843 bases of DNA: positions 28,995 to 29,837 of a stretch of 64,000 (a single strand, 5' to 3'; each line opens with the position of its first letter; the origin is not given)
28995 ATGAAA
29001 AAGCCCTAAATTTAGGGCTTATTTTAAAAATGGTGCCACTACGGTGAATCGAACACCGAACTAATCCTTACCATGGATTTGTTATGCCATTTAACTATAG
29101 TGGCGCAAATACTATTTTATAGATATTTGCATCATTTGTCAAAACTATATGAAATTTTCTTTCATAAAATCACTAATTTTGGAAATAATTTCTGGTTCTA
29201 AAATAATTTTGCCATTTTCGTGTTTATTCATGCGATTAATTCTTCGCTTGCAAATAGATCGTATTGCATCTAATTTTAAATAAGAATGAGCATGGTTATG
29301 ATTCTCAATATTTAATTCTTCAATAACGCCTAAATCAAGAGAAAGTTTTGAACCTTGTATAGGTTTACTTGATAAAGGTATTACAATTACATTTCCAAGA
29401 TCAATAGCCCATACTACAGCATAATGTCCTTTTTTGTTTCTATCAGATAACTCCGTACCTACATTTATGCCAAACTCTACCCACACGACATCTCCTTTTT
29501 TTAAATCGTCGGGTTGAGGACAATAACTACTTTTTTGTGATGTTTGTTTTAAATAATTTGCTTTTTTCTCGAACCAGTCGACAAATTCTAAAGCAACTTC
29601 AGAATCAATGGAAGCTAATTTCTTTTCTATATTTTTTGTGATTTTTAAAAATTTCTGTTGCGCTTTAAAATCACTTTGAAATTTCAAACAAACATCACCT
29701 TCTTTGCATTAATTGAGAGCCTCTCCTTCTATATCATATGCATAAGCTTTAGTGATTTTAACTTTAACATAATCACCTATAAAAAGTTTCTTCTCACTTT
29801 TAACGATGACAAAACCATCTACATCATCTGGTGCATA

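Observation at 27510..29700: tRNA-Thr islet: two solitary MazF/PemK-like toxin homologs flanking the tRNA, embedded in decayed non-coding DNA with ~110-bp direct repeats and hairpins; no antitoxin genes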

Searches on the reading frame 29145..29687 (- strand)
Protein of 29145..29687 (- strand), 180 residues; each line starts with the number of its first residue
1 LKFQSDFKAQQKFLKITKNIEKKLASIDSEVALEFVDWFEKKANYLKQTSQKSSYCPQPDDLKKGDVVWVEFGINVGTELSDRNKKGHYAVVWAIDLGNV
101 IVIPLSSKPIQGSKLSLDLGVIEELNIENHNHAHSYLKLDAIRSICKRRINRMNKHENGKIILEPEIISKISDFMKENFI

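Call 4: search_protein_families(library=pfam, proteins=[window:29145-29687:-], max_evalue=1)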
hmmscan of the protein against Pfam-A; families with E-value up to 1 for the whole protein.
window:29145-29687:- (180 aa): 1 family
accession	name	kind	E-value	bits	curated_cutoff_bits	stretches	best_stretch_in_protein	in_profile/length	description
PF02452.23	PemK_toxin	-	3.1e-07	31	23.1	1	63-153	1-89/109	PemK-like, MazF-like toxin of type II toxin-antitoxin system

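Call 5: search_protein_families(library=ncbifam, proteins=[window:29145-29687:-], max_evalue=1)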
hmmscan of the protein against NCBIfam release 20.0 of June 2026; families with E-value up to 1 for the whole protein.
window:29145-29687:- (180 aa): 0 families

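Call 10: search_protein_families(library=phrogs, proteins=[window:29145-29687:-], max_evalue=1)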
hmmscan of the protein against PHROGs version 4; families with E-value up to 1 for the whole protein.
window:29145-29687:- (180 aa): 4 families
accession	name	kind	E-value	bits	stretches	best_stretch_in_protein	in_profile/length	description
phrog_1412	-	moron, auxiliary metabolic gene and host takeover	3.8e-17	63.8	2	15-128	14-124/237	antitoxin mazE-like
phrog_1936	-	moron, auxiliary metabolic gene and host takeover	0.00015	22.7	1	61-152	8-98/188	MazF-like growth inhibitor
phrog_15698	-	unknown function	0.011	16.6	1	99-170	43-114/126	-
phrog_20007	-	unknown function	0.051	14.5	1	48-95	11-63/72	-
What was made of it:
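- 29145..29687 (-): Gene for a 180-aa long-form PemK/MazF-family protein (two N-terminal helices plus a MazF domain), co-oriented with rimO and 21 nt downstream of it. It is a conserved core gene and not part of the insertion. Pfam PF02452 at 31 bits against a cut-off of 23.1, and PHROG 1412 at E 4e-17 (calls 4, 10).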

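Call 11: search_protein_families(library=padloc, proteins=[window:29145-29687:-], max_evalue=1)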
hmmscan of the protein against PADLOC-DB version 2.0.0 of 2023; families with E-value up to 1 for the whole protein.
window:29145-29687:- (180 aa): 0 families

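Call 13: search_solved_structures(query=window:29145-29687:-, max_evalue=10, show_alignments=2)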
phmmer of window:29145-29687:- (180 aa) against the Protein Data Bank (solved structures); distinct sequences matched with E-value up to 10: 2.
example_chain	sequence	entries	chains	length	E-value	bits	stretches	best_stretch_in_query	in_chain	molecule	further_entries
8pjn_i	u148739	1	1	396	0.4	13.7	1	105-158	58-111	E3 ubiquitin-protein transferase MAEA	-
1v3w_A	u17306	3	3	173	1.4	11.9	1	75-116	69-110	ferripyochelin binding protein | 173aa long hypothetical ferripyochelin binding protein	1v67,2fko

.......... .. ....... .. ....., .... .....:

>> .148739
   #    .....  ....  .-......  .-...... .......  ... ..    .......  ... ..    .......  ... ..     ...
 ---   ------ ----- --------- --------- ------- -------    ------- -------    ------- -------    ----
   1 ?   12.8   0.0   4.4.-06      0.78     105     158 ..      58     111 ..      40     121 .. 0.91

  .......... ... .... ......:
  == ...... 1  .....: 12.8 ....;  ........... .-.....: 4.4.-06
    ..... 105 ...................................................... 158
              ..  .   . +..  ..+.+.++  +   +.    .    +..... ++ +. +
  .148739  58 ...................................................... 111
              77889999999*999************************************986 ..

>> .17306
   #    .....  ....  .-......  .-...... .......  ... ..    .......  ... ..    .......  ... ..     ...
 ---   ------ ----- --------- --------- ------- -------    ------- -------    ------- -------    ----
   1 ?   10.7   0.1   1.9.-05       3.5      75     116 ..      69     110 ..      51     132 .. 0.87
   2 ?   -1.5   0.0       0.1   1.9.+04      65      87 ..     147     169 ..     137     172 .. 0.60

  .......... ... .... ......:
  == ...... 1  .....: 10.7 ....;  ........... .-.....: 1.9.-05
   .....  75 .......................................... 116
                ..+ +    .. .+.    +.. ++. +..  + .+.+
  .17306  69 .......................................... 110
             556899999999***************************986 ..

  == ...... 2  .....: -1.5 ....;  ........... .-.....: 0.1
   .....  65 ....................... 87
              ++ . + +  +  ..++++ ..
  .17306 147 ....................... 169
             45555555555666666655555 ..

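Call 14: find_homologous_proteins(query=window:29145-29687:-)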
Query window:29145-29687:- (180 aa): 437 proteins with E <= 0.001 among 493 candidates; the best 120 are listed.
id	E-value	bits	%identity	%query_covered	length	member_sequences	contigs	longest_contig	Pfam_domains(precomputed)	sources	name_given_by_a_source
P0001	9.8e-113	392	99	100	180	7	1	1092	PF02452.24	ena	-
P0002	1.8e-98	345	87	100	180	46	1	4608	PF02452.24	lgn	-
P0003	4.4e-93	328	83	100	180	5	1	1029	PF02452.24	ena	-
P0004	8.3e-92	324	81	100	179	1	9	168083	PF02452.24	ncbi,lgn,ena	-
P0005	4.9e-90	318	79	100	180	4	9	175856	PF02452.24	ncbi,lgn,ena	-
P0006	7.1e-86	304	78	100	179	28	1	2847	PF02452.24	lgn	-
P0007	5.0e-85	302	76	100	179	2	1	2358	PF02452.24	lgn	-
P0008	1.6e-84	300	76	100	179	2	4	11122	PF02452.24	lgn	-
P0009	2.1e-84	300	76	100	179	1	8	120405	PF02452.24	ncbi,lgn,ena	-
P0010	2.6e-84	299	77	100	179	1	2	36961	PF02452.24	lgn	-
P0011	3.6e-84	299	76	100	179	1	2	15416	PF02452.24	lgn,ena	-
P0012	8.3e-84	298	76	100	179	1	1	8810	PF02452.24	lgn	-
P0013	1.7e-83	297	76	100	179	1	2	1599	PF02452.24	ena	-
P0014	3.2e-83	296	74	100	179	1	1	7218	PF02452.24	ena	-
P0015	5.3e-83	295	76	100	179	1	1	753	PF02452.24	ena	-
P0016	8.3e-83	294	74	100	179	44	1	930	PF02452.24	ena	-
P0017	1.0e-82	294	74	100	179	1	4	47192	PF02452.24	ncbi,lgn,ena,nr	ncbi:MAG: type II toxin-antitoxin system PemK/MazF family toxin [Erysipelotrichaceae bacterium]|nr:t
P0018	1.1e-82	294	73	100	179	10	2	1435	PF02452.24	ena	-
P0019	1.2e-82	294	74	100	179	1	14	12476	PF02452.24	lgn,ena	-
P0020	1.4e-82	294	74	100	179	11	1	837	PF02452.24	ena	-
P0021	2.2e-82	293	74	100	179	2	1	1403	PF02452.24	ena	-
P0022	2.6e-82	293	74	100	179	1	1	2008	PF02452.24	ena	-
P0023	2.7e-82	293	75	100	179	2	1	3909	PF02452.24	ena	-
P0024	3.4e-82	292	74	100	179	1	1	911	PF02452.24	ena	-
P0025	3.4e-82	292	74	100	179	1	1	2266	PF02452.24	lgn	-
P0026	4.2e-82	292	76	100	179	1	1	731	PF02452.24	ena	-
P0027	7.1e-82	291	74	100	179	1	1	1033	PF02452.24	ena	-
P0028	1.2e-81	291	76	100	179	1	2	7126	PF02452.24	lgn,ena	-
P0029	1.4e-81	290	73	100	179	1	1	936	PF02452.24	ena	-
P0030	1.7e-81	290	73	100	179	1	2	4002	PF02452.24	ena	-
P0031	1.8e-81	290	73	100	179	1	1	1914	PF02452.24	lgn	-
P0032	2.2e-81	290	74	100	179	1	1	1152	PF02452.24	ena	-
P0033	3.9e-81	289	74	100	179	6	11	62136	PF02452.24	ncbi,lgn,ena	-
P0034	5.4e-81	288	75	100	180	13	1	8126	PF02452.24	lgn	-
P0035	7.8e-81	288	73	100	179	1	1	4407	PF02452.24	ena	-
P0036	9.8e-81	288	74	100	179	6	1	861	PF02452.24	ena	-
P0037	1.4e-80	287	74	100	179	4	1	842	PF02452.24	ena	-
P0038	2.9e-80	286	73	100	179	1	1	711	PF02452.24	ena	-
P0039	1.0e-79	284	72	100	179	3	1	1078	PF02452.24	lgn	-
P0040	1.1e-79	284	72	100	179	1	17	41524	PF02452.24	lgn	-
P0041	6.3e-79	282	72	100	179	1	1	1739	PF02452.24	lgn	-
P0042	8.1e-79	281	72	100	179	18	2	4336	PF02452.24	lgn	-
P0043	2.3e-78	280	74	97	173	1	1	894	PF02452.24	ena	-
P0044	2.2e-77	277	72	100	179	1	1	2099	PF02452.24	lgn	-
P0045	5.4e-77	275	77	91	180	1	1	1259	PF02452.24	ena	-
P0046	1.5e-75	271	75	91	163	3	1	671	PF02452.24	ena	-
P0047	1.4e-74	268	69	100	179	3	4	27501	PF02452.24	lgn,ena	-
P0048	3.4e-74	266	78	86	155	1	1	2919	PF02452.24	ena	-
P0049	4.0e-74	266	79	86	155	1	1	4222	PF02452.24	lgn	-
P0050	5.1e-74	266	79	86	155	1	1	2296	PF02452.24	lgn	-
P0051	8.6e-74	265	79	86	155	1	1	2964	PF02452.24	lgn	-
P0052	1.1e-73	265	79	86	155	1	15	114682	PF02452.24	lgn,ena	-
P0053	1.4e-73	264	78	86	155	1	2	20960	PF02452.24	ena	-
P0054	1.5e-73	264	79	86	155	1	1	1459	PF02452.24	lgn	-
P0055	1.6e-73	264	78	86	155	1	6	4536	PF02452.24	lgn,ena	-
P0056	1.6e-73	264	79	86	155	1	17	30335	PF02452.24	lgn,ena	-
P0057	2.1e-73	264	78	86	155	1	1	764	PF02452.24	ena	-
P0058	2.5e-73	264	78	86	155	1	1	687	PF02452.24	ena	-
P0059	3.7e-73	263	78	86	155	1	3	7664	PF02452.24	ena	-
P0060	3.9e-73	263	78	86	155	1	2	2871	PF02452.24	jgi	-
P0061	5.4e-73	262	78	86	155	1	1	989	PF02452.24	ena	-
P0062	1.8e-72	261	71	100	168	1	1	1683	PF02452.24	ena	-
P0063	2.8e-72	260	78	86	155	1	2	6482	PF02452.24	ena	-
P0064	7.2e-71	256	79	83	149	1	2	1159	PF02452.24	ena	-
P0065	7.4e-68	246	66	100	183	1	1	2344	PF02452.24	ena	-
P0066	8.2e-68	246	82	76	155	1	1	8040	PF02452.24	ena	-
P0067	1.3e-67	245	63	100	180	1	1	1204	PF02452.24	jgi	jgi:mRNA-degrading endonuclease toxin of MazEF toxin-antitoxin module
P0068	1.1e-60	222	58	100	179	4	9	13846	PF02452.24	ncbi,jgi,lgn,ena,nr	ncbi:TPA: type II toxin-antitoxin system PemK/MazF family toxin [bacterium]|nr:type II toxin-antitox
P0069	1.5e-60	222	59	100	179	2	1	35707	PF02452.24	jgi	jgi:mRNA-degrading endonuclease toxin of MazEF toxin-antitoxin module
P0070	1.3e-59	219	57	100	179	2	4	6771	PF02452.24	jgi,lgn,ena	jgi:mRNA-degrading endonuclease toxin of MazEF toxin-antitoxin module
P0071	4.7e-59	217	59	100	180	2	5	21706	PF02452.24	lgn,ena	-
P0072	5.4e-59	217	59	89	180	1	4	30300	PF02452.24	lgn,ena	-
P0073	2.2e-58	215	58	96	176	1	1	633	PF02452.24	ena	-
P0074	2.6e-58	215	58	96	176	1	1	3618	PF02452.24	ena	-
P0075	2.9e-58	214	58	96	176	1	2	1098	PF02452.24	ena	-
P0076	3.3e-58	214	61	100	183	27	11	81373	PF02452.24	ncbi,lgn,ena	-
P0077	3.7e-58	214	58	96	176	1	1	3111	PF02452.24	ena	-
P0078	3.8e-58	214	58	96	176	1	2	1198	PF02452.24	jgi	jgi:mRNA-degrading endonuclease toxin of MazEF toxin-antitoxin module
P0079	4.4e-58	214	58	95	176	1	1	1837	PF02452.24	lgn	-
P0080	4.6e-58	214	58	96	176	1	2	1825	PF02452.24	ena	-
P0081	4.6e-58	214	59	95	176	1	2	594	PF02452.24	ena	-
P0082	4.8e-58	214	61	95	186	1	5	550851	PF02452.24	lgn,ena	-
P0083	6.6e-58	213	60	92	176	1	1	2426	PF02452.24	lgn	-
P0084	6.8e-58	213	58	95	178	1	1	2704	PF02452.24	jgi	-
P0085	6.9e-58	213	58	96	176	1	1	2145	PF02452.24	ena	-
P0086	7.0e-58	213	58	96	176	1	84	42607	PF02452.24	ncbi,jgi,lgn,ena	jgi:mRNA-degrading endonuclease toxin of MazEF toxin-antitoxin module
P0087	7.1e-58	213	58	96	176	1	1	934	PF02452.24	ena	-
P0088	7.2e-58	213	58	96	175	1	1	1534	PF02452.24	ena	-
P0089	7.3e-58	213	58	95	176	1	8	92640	PF02452.24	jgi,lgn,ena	-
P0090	7.8e-58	213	58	95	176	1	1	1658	PF02452.24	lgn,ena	-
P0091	7.9e-58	213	58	100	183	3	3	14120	PF02452.24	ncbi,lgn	-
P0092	8.1e-58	213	58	95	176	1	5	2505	PF02452.24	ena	-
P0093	8.1e-58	213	58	96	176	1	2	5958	PF02452.24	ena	-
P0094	8.8e-58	213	58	95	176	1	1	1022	PF02452.24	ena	-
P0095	9.8e-58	213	57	96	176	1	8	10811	PF02452.24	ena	-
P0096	1.0e-57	213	57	95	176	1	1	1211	PF02452.24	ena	-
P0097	1.1e-57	213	58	96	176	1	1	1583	PF02452.24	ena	-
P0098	1.3e-57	212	55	100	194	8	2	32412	PF02452.24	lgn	-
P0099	1.6e-57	212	58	96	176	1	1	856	PF02452.24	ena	-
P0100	1.7e-57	212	58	96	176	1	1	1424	PF02452.24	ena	-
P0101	1.7e-57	212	58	96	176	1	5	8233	PF02452.24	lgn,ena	-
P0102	1.9e-57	212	57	96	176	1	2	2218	PF02452.24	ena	-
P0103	1.9e-57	212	58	95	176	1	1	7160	PF02452.24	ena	-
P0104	2.4e-57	211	57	96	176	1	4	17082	PF02452.24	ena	-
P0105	2.4e-57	211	59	92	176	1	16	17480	PF02452.24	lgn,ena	-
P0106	2.5e-57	211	58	94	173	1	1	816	PF02452.24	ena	-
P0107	2.5e-57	211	57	95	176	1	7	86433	PF02452.24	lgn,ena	-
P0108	2.5e-57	211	57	96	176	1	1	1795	PF02452.24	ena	-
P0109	2.6e-57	211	57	96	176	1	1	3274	PF02452.24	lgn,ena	-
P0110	2.6e-57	211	56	96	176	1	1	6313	PF02452.24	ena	-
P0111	3.0e-57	211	57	100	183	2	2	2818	PF02452.24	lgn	-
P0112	3.4e-57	211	57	96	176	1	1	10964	PF02452.24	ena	-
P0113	3.4e-57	211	57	96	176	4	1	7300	PF02452.24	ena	-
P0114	3.6e-57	211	59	100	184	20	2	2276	PF02452.24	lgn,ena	-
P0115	3.7e-57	211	55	100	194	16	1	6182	PF02452.24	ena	-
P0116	4.3e-57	211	56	100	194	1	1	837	PF02452.24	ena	-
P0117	4.5e-57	211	57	99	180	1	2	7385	PF02452.24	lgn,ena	-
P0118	4.5e-57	211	57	96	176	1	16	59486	PF02452.24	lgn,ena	-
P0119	4.5e-57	211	57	96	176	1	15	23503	PF02452.24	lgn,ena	-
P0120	4.6e-57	211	57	99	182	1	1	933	PF02452.24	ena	-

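Call 48: find_encoding_contigs(protein=P0004, flank=4000, max_places=2)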
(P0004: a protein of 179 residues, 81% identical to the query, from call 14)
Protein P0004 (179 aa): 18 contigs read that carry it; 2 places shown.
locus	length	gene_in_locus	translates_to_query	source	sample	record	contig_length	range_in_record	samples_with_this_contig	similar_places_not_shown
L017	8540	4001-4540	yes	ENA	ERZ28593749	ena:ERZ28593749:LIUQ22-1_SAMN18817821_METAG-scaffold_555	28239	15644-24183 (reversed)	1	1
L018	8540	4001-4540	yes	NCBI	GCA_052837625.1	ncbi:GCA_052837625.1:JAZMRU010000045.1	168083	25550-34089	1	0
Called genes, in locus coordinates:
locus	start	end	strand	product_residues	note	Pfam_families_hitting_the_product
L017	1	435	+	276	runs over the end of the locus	PF02518:HATPase_c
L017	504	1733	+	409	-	PF00871:Acetate_kinase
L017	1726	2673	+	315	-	PF01368:DHH, PF02272:DHHA1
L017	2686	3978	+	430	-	PF00919:UPF0004, PF04055:Radical_SAM, PF18693:TRAM_2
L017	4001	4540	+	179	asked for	PF02452:PemK_toxin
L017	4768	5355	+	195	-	PF27689:Exclusion-determining_protein (faint)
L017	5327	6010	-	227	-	PF01522:Polysacc_deac_1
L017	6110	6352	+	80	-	PF12637:TSCPD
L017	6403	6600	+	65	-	-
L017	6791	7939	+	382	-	PF00438:S-AdoMet_synt_N, PF02772:S-AdoMet_synt_M, PF02773:S-AdoMet_synt_C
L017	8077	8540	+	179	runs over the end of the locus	PF02482:Ribosomal_S30AE, PF16321:Ribosom_S30AE_C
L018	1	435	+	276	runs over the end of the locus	PF02518:HATPase_c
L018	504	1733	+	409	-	PF00871:Acetate_kinase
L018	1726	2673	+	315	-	PF01368:DHH, PF02272:DHHA1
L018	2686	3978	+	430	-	PF00919:UPF0004, PF04055:Radical_SAM, PF18693:TRAM_2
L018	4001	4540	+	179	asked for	PF02452:PemK_toxin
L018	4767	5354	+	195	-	-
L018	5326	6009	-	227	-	PF01522:Polysacc_deac_1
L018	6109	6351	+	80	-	PF12637:TSCPD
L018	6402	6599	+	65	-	-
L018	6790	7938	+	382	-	PF00438:S-AdoMet_synt_N, PF02772:S-AdoMet_synt_M, PF02773:S-AdoMet_synt_C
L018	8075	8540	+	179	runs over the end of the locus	PF02482:Ribosomal_S30AE, PF16321:Ribosom_S30AE_C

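Call 49: find_encoding_contigs(protein=P0082, flank=4000, max_places=2)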
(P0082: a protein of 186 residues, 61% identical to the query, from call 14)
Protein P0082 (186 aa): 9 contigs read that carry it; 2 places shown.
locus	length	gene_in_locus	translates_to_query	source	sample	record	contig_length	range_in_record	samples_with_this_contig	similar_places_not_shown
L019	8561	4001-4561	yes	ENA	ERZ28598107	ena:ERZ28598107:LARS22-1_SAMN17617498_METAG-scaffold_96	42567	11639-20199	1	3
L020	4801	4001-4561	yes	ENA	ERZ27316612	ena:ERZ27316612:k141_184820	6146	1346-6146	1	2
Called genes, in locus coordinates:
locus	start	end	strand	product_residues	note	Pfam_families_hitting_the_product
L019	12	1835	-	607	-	PF00009:GTP_EFTU, PF01926:MMR_HSR1 (weak), PF03144:GTP_EFTU_D2, PF22042:EF-G_D2 (weak), PF14492:EFG_III, PF00679:EFG_C, PF21018:BipA_C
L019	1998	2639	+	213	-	PF00702:Hydrolase, PF13419:HAD_2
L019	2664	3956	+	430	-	PF00919:UPF0004, PF04055:Radical_SAM, PF18693:TRAM_2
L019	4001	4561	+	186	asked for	PF02452:PemK_toxin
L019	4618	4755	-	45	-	-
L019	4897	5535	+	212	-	PF06971:Put_DNA-bind_N, PF02629:CoA_binding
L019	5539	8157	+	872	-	PF00171:Aldedh, PF00465:Fe-ADH, PF13685:Fe-ADH_2 (faint), PF25137:ADH_Fe_C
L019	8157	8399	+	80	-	PF01257:2Fe-2S_thioredx (weak)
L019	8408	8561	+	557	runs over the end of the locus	PF00037:Fer4 (faint), PF12838:Fer4_7 (weak), PF13187:Fer4_9 (weak), PF13237:Fer4_10 (weak), PF14697:Fer4_21 (weak), PF25160:LdpA_Fe-S-bd (weak), PF02906:Fe_hyd_lg_C, PF04060:FeS (weak), +1 more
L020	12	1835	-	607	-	PF00009:GTP_EFTU, PF01926:MMR_HSR1 (weak), PF03144:GTP_EFTU_D2, PF22042:EF-G_D2 (weak), PF14492:EFG_III, PF00679:EFG_C, PF21018:BipA_C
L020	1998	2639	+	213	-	PF00702:Hydrolase, PF13419:HAD_2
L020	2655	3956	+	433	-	PF00919:UPF0004, PF04055:Radical_SAM, PF18693:TRAM_2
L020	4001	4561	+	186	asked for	PF02452:PemK_toxin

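Call 50: find_encoding_contigs(protein=P0086, flank=4000, max_places=2)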
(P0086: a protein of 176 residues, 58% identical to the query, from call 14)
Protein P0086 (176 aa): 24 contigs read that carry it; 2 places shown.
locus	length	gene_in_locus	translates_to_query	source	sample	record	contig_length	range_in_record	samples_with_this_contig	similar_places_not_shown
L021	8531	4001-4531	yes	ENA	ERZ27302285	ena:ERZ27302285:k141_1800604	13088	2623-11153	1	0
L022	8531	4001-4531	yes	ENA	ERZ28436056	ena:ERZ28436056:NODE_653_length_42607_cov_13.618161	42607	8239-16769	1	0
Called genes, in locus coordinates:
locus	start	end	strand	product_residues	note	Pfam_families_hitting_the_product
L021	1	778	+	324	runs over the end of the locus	PF01368:DHH, PF02272:DHHA1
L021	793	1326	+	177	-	PF00625:Guanylate_kin, PF13238:AAA_18 (weak)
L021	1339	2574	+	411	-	PF05195:AMP_N, PF00557:Peptidase_M24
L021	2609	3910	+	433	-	PF00919:UPF0004, PF04055:Radical_SAM, PF18693:TRAM_2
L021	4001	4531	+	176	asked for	PF02452:PemK_toxin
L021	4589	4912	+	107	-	-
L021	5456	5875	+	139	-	-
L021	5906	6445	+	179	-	-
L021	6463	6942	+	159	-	PF10898:DUF2716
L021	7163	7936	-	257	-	PF00106:adh_short, PF08659:KR (weak), PF13561:adh_short_C2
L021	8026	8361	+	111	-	-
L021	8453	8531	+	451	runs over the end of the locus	PF01488:Shikimate_DH (faint), PF02254:TrkA_N, PF02737:3HCDH_N (faint), PF03807:F420_oxidored (faint), PF13241:NAD_binding_7 (faint), PF02080:TrkA_C, PF02254:TrkA_N, PF02080:TrkA_C, +1 more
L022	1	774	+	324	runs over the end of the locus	PF01368:DHH, PF02272:DHHA1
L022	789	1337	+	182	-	PF00625:Guanylate_kin, PF13238:AAA_18 (weak)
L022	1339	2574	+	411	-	PF05195:AMP_N, PF00557:Peptidase_M24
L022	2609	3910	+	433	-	PF00919:UPF0004, PF04055:Radical_SAM, PF18693:TRAM_2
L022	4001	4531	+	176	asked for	PF02452:PemK_toxin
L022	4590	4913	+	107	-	-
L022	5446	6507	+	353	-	-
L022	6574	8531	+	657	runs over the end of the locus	PF00128:Alpha-amylase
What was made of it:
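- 29145..29687 (-): The rimO adjacency holds in L017-L022 (calls 48-50).
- On Type II toxin-antitoxin module: both ORFs: The 180-aa gene is flanked by rimO and a tRNA or other genes in all lineages (calls 48-50).
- It follows rimO in three lineages, whatever lies downstream (calls 48-50).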

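Call 56: predict_structure(alignment_id=A3)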
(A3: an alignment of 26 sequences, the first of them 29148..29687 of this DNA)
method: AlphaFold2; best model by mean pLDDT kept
length: 180 residues; sequences in the alignment: 26
mean_pLDDT: 77.5   pTM: 0.57
mean pLDDT of the five models: 77.5, 57.8, 53.5, 51.1, 48.3
residues with pLDDT >= 90: 44; 70-90: 86; 50-70: 35; < 50: 15
segments of 3 or more residues with pLDDT < 50: 52-56, 73-80
pLDDT, mean of each block of 10 residues (from residue 1): 88 94 94 90 74 53 82 46 69 68 80 85 77 83 59 76 91 87
secondary structure, 60 per line:
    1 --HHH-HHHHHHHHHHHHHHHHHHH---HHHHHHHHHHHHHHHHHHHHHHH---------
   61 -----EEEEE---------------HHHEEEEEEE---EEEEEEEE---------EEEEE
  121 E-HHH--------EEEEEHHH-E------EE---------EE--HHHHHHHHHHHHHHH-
elements in order: H7-25 H29-51 E66-70 E89-95 E99-106 E116-121 E134-138 H165-179
